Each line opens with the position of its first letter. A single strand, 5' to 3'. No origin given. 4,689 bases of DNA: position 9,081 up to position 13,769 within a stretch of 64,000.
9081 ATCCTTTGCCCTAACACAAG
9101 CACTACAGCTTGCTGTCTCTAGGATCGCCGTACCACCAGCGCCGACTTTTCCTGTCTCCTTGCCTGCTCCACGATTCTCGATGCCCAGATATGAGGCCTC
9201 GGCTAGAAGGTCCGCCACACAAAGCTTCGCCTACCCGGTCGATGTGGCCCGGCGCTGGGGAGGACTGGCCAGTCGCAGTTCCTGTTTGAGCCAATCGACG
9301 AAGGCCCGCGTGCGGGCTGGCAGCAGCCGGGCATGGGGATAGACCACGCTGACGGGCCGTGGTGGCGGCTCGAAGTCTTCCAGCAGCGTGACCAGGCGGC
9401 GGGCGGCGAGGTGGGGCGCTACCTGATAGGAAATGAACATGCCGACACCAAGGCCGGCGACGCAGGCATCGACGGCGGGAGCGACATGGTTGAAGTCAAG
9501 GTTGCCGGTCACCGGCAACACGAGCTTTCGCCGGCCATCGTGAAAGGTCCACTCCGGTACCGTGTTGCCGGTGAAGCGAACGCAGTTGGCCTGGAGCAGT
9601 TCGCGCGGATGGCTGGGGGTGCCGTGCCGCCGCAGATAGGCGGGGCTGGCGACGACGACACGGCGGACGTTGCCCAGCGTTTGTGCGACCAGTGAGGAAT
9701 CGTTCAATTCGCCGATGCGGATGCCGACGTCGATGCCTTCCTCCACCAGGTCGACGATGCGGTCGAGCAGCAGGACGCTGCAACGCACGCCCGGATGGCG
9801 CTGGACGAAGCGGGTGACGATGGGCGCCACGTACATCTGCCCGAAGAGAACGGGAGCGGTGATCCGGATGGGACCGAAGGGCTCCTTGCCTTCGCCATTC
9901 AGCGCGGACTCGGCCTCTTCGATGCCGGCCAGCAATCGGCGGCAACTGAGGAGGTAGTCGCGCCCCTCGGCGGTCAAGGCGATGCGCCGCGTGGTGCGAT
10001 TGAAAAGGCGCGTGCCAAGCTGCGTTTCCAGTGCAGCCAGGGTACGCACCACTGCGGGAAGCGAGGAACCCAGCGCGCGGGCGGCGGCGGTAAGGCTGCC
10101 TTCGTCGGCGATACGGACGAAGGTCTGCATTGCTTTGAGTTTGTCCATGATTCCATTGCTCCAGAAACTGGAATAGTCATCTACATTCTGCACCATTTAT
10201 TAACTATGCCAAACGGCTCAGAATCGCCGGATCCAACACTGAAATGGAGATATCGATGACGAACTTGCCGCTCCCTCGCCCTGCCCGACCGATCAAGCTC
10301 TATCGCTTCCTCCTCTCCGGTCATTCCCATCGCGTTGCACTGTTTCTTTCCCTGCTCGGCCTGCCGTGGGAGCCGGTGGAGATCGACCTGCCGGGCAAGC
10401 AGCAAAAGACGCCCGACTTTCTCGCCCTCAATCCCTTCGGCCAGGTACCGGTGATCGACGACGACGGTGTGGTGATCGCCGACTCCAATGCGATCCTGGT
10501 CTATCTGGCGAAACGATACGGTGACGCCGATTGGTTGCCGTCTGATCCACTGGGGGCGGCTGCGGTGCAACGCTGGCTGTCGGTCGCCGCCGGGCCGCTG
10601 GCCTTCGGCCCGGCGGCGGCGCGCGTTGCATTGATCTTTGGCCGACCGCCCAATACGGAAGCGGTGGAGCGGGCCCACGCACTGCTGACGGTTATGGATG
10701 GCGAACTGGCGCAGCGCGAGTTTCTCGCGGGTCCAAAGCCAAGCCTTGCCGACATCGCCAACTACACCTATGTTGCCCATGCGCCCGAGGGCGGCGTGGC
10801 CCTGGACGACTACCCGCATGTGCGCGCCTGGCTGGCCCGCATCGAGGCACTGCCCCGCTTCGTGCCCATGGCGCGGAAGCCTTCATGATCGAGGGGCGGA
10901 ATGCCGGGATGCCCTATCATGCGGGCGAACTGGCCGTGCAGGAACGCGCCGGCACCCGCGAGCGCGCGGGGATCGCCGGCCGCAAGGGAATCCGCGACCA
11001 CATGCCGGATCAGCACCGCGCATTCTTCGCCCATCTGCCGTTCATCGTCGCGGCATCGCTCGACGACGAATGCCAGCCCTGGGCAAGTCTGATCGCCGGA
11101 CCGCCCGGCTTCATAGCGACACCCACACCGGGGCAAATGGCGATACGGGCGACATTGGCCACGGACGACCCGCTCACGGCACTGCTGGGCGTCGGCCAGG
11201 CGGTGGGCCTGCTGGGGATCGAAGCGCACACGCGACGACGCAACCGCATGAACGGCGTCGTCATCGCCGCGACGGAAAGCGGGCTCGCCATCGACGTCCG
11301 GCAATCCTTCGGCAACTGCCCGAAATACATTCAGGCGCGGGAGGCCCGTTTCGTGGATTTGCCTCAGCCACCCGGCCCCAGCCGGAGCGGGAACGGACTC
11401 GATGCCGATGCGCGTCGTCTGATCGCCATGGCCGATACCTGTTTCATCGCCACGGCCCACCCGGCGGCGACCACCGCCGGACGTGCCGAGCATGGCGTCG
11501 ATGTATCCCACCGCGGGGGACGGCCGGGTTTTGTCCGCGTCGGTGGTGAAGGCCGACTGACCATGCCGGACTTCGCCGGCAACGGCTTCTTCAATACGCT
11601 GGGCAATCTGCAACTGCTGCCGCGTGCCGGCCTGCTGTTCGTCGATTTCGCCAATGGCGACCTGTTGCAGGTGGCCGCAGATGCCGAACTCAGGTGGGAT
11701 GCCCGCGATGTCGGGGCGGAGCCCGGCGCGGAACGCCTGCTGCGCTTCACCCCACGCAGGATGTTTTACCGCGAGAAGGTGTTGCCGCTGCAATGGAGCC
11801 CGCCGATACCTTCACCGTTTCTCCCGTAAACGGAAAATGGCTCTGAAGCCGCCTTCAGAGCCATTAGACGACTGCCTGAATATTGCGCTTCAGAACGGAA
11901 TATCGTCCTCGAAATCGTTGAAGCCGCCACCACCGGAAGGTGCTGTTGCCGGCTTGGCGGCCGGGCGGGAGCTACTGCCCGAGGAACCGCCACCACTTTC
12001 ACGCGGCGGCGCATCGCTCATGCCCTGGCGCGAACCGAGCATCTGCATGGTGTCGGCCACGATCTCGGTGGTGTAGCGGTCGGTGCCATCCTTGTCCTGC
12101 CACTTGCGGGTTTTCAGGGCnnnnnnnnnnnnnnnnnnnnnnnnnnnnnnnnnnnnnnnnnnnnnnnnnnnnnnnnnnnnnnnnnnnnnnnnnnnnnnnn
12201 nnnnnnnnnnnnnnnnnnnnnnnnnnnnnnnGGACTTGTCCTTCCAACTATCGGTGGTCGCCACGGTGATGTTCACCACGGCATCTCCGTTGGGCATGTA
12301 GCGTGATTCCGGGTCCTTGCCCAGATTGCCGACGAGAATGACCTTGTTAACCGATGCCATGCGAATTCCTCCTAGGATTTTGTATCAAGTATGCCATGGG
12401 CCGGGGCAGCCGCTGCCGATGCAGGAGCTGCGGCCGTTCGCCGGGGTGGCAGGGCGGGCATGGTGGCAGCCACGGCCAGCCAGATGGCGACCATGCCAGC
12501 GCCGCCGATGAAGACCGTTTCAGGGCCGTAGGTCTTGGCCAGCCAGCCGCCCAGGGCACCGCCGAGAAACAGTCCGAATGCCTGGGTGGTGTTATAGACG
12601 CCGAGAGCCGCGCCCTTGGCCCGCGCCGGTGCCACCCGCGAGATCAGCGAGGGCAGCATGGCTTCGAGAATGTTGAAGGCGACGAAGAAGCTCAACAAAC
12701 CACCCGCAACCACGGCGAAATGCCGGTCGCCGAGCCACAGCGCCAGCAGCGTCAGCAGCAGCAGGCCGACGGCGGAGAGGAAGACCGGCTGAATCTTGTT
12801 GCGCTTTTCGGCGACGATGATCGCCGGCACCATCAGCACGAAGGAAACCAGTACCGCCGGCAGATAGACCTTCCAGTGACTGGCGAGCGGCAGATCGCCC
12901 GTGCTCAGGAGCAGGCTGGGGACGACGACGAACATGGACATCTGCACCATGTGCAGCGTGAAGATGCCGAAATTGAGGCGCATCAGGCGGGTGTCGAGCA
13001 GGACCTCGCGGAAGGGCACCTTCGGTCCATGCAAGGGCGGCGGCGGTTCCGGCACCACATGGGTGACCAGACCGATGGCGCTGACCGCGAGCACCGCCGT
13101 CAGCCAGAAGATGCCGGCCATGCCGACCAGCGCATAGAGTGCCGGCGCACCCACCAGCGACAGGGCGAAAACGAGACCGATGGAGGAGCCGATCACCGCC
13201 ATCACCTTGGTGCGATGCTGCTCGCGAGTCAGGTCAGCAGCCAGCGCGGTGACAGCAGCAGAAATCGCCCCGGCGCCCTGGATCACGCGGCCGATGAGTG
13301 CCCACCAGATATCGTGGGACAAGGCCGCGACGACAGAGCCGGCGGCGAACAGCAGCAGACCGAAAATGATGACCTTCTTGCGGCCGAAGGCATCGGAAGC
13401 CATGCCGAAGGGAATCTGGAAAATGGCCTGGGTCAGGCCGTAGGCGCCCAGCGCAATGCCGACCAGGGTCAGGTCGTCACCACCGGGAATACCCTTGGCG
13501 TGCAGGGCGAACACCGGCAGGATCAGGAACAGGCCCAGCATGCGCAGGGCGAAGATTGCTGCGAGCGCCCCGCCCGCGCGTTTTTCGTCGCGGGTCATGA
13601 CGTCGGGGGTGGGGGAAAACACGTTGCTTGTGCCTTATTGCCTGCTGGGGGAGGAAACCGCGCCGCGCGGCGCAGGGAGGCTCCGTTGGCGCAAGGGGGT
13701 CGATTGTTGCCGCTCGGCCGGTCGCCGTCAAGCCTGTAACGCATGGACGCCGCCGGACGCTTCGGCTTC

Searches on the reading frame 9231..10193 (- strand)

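Call 73: search_protein_families(library=pfam, proteins=[window:9231-10193:-], max_evalue=0.00001)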
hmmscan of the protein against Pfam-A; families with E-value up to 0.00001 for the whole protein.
window:9231-10193:- (320 aa): 2 families
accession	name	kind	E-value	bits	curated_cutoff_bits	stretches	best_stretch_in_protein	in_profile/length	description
PF03466.25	LysR_substrate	-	1.5e-42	145.8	28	1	104-306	3-208/209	LysR substrate binding domain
PF00126.33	HTH_1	-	5.2e-20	71.6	26.6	1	19-78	1-60/60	Bacterial regulatory helix-turn-helix protein, lysR family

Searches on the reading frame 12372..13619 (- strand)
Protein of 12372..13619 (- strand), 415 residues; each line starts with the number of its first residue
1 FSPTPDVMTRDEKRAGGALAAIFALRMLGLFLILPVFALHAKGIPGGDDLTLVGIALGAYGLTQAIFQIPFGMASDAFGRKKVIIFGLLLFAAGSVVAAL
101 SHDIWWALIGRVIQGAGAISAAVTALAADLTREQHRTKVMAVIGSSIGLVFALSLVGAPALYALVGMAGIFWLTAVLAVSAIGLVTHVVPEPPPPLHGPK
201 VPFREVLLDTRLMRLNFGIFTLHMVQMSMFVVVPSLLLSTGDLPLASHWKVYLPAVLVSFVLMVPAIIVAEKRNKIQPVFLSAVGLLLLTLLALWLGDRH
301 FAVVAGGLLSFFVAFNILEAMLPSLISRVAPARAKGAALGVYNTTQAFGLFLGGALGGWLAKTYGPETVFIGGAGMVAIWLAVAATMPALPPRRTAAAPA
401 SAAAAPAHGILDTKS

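Call 73: search_protein_families(library=pfam, proteins=[window:12372-13619:-], max_evalue=0.00001)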
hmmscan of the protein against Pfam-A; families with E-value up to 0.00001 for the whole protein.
window:12372-13619:- (415 aa): 2 families
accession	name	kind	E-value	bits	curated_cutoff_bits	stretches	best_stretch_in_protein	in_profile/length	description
PF07690.21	MFS_1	-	2.5e-47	161.9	33.4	2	20-353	2-346/347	Major Facilitator Superfamily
PF00083.30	Sugar_tr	-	2.1e-11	43.8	22.3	1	52-193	47-195/452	Sugar (and other) transporter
